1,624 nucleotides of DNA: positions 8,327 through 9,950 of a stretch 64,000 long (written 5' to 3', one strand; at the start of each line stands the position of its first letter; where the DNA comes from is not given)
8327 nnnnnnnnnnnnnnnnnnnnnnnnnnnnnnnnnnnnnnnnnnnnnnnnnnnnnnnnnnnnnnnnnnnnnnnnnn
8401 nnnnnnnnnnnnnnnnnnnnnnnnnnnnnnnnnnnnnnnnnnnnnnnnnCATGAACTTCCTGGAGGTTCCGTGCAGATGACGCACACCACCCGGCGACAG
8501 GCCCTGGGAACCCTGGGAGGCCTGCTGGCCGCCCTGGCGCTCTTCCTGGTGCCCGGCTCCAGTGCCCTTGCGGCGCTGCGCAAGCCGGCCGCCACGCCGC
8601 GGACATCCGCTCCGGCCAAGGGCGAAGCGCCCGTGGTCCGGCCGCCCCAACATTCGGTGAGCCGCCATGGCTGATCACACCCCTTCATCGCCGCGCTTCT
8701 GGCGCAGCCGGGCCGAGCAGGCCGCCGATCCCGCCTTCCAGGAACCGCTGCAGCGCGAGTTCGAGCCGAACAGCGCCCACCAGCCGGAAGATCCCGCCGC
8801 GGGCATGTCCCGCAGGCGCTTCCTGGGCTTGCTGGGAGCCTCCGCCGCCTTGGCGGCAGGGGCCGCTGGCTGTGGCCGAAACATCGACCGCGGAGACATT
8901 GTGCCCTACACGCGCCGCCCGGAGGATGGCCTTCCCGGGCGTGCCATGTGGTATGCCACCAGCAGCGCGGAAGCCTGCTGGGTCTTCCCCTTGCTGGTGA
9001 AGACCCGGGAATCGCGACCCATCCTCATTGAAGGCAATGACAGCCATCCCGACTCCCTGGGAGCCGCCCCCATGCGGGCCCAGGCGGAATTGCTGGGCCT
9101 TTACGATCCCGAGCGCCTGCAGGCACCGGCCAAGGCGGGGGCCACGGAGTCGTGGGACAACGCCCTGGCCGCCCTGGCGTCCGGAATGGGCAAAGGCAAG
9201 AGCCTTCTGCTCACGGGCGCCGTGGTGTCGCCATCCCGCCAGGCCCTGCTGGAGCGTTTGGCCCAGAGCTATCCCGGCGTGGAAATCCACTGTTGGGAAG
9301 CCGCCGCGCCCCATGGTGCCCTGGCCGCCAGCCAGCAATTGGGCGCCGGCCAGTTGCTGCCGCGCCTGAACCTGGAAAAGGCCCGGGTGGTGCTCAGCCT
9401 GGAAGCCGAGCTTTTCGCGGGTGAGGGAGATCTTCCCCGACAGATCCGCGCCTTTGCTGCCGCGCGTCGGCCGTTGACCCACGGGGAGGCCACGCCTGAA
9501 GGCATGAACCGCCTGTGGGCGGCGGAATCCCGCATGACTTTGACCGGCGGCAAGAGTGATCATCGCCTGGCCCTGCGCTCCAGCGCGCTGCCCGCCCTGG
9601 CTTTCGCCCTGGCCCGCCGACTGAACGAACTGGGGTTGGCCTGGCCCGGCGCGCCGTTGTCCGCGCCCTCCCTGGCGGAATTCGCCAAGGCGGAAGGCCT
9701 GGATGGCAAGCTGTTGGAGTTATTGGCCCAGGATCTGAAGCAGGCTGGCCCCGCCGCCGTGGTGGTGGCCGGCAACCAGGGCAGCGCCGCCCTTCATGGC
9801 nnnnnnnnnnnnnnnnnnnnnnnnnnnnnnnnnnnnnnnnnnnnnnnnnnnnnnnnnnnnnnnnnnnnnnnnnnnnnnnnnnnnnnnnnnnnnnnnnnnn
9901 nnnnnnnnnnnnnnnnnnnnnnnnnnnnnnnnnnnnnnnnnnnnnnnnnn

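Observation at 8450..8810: Candidate undescribed small Tat/Sec-signal subunit encoded between actA and actB, with ambiguous actB start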

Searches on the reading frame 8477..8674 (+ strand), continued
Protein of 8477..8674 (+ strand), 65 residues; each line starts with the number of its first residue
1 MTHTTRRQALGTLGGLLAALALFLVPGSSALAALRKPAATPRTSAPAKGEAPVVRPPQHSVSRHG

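Call 92: list_cluster_members(proteins=[window:8477-8671:+, P0006, P0126])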
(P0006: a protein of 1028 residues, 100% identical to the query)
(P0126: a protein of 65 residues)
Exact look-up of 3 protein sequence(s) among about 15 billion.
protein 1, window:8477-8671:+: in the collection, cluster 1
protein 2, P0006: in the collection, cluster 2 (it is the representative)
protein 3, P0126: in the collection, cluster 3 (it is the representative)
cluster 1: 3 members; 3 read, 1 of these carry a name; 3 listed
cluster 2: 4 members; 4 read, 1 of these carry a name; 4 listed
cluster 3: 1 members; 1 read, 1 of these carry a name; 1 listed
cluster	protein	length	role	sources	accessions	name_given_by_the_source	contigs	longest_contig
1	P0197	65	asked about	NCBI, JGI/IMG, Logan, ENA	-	hypothetical protein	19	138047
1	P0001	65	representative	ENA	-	-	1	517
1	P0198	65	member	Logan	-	-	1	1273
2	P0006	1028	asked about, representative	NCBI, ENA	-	-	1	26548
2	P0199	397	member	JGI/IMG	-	molybdopterin-containing oxidoreductase family iron-sulfur binding subunit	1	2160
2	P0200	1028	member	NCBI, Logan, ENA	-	-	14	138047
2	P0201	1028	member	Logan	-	-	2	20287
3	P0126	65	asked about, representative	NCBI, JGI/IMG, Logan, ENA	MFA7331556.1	MAG: hypothetical protein WC326_10850 [Candidatus Delongbacteria bacterium]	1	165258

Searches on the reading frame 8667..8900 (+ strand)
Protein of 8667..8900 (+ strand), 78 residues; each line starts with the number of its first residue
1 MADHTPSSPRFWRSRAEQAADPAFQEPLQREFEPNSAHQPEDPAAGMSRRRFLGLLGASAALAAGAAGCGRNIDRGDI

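Call 6: search_protein_families(library=ncbifam, proteins=[window:8667-8900:+], max_evalue=0.1)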
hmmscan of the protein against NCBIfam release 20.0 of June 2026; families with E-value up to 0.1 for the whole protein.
window:8667-8900:+ (78 aa): 3 families
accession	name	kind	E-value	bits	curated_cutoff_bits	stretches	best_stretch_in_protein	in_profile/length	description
TIGR04519.1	MoCo_extend_TAT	equivalog_domain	3.1e-10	39.9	20.6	1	9-53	1-44/45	TAT-variant-translocated molybdopterin oxidoreductase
TIGR02811.1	formate_TAT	hypoth_equivalog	0.0047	17.2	48.45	1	41-71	3-33/66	formate dehydrogenase region TAT target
TIGR01409.1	TAT_signal_seq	domain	0.0051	17.1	16.7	1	48-67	2-21/29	twin-arginine translocation signal domain-containing protein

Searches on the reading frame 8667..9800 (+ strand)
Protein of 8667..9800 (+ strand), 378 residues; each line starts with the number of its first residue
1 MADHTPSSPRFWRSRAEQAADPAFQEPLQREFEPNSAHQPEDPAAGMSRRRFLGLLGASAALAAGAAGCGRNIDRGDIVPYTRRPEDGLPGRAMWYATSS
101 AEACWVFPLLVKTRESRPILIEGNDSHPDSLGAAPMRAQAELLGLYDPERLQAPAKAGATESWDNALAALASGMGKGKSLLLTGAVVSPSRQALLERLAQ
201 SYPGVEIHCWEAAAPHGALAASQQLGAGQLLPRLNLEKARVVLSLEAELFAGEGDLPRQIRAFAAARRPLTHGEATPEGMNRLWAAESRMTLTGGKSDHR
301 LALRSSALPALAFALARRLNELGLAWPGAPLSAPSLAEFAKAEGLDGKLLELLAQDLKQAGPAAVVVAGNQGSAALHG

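Call 9: find_related_loci(query=window:8667-9800:+, collection=genome_contigs, flank=4000)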
Query window:8667-9800:+ (378 aa) in genome_contigs; peptide patterns used: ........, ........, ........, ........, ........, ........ (x = any residue, [..] = any of these).
227 stretches matched a pattern, but none encodes a relative of the query by tblastn (E <= 1e-3).
